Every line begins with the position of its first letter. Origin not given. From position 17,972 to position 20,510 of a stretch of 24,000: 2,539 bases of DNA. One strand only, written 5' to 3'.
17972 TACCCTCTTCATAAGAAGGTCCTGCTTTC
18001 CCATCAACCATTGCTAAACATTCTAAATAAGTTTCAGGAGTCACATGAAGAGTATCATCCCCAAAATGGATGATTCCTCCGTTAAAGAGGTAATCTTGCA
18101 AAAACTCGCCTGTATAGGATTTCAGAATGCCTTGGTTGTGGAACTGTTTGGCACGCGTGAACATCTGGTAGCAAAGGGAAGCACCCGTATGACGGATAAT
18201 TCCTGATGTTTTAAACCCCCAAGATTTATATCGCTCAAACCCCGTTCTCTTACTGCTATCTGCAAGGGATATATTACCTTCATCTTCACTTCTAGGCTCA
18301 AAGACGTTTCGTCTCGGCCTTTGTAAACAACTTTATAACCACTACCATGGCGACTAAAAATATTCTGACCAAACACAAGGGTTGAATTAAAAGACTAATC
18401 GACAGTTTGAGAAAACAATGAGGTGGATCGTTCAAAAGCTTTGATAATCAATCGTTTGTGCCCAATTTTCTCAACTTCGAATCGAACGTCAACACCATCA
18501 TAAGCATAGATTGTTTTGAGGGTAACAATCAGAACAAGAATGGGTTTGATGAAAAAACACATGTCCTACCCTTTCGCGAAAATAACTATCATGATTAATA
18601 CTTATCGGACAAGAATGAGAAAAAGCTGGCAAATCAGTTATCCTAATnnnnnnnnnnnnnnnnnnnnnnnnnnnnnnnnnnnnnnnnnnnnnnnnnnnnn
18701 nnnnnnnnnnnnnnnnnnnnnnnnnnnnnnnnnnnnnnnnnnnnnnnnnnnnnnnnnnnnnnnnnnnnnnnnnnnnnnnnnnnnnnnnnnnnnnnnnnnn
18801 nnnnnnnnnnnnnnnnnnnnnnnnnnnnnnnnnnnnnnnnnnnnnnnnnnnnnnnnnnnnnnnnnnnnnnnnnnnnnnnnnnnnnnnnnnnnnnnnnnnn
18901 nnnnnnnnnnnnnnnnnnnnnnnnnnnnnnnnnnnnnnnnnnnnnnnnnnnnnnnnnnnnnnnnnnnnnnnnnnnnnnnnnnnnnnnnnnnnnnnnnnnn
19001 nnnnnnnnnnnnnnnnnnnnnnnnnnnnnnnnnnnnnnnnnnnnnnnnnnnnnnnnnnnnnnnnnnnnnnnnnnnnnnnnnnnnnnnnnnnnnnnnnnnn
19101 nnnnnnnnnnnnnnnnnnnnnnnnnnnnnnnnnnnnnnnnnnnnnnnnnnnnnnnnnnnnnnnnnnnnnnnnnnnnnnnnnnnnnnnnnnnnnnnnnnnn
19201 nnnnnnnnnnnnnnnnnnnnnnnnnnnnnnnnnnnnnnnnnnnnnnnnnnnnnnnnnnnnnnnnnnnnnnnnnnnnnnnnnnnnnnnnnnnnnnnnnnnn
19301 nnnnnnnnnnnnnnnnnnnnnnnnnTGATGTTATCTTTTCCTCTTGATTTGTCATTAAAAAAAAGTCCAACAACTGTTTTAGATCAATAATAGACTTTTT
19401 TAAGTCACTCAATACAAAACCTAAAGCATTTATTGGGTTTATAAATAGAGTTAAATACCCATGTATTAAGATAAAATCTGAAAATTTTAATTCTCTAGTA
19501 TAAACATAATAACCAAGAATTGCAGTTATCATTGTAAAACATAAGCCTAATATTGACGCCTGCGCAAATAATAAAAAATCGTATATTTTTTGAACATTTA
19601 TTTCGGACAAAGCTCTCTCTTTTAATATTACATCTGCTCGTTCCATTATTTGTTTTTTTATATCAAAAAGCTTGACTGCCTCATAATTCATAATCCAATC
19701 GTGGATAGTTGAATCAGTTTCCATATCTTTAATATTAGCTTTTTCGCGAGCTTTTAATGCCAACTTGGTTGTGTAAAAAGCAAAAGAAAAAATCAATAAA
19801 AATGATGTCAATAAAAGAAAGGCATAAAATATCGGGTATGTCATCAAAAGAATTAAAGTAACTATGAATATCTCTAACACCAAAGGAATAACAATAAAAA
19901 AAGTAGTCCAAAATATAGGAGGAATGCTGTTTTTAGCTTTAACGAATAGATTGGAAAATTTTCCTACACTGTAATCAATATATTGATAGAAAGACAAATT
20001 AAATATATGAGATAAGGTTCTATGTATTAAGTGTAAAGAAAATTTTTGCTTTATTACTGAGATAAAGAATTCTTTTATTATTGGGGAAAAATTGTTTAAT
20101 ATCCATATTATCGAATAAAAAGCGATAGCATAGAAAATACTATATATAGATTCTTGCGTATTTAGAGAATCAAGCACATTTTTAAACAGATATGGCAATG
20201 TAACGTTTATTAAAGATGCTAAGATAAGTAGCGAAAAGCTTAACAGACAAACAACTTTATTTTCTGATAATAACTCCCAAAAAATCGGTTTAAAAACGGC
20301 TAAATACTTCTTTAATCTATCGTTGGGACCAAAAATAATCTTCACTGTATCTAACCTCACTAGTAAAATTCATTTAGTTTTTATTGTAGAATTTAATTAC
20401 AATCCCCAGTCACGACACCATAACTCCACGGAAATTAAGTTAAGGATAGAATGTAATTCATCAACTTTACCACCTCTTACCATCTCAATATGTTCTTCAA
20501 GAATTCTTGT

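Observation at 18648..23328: Complete mcjABCD-type lasso peptide cluster with an ABC exporter in a strongly AT-rich block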

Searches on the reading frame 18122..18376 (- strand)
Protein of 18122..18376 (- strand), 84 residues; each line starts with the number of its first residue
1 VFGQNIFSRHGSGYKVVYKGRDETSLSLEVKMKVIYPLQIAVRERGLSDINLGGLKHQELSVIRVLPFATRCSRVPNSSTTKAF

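Call 7: search_protein_families(library=pfam, proteins=[window:18122-18376:-], max_evalue=0.001)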
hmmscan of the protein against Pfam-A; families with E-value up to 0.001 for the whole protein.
window:18122-18376:- (84 aa): 0 families

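Call 52: search_protein_families(library=pfam, proteins=[window:18122-18376:-], max_evalue=0.1)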
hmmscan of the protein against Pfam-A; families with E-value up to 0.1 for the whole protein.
window:18122-18376:- (84 aa): 1 family
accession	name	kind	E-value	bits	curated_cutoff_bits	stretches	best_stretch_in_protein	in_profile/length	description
PF24931.1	ACT_ACR9_3rd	-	0.083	13.4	27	0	6-46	57-96/98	ACR9-like, ACT-like domain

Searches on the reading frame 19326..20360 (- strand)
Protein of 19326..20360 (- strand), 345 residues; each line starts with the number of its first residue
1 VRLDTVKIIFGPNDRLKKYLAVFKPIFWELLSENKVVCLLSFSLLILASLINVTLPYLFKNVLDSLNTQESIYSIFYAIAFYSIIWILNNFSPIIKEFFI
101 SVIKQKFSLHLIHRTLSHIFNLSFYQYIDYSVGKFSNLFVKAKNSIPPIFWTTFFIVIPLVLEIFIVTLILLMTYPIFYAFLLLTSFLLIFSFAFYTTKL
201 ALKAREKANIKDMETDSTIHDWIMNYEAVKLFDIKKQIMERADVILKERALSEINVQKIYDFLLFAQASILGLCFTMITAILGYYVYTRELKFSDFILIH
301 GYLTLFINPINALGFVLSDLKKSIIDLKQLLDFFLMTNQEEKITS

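Call 71: search_solved_structures(query=window:19326-20360:-, max_evalue=0.001)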
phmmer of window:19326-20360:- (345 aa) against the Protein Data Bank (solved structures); distinct sequences matched with E-value up to 0.001: 22.
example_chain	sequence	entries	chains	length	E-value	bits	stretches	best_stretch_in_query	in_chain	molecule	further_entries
7pr1_A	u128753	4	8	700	6.6e-24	88.2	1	34-333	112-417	Putative iron-sulfur protein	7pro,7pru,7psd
7pqx_A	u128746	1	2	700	6.6e-24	88.2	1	34-333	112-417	Putative iron-sulfur protein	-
4myc_A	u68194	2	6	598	1.5e-22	83.8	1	35-331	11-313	Iron-sulfur clusters transporter ATM1, mitochondrial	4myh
7psl_A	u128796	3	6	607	1.5e-22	83.8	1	34-331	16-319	Iron-sulfur clusters transporter ATM1, mitochondrial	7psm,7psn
7n58_A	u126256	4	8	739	5e-18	68.9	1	43-333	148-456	ABC transporter B family member 25, mitochondrial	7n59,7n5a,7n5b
6paq_A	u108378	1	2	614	1.4e-17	67.5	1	19-331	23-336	ATM1-type heavy metal exporter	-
4mrn_A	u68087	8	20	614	1.4e-17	67.5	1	19-331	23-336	ABC transporter related protein | ATM1-type heavy metal exporter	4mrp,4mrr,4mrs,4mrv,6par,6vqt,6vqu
6pao_A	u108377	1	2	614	1.4e-17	67.5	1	19-331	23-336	ATM1-type heavy metal exporter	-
6pam_A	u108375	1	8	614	1.4e-17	67.4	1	19-331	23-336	ATM1-type heavy metal exporter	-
6pan_A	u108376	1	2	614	1.4e-17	67.4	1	19-331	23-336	ATM1-type heavy metal exporter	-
23pi_A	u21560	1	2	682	8.1e-17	64.9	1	40-336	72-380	Iron-sulfur clusters transporter ABCB7, mitochondrial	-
23pg_A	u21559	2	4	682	8.1e-17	64.9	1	40-336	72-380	Iron-sulfur clusters transporter ABCB7, mitochondrial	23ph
7vgf_A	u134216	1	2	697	8.7e-17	64.8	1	40-336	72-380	Iron-sulfur clusters transporter ABCB7, mitochondrial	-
8k7c_A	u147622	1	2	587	3.3e-15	59.6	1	35-334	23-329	ATP-binding cassette sub-family B member 6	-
8k7b_A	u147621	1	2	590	3.4e-15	59.6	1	35-334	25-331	ATP-binding cassette sub-family B member 6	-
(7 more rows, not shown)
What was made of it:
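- Closest known: Microcin J25 system. Different: D's membrane domain is nearer to Atm1-type exporters (call 71).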
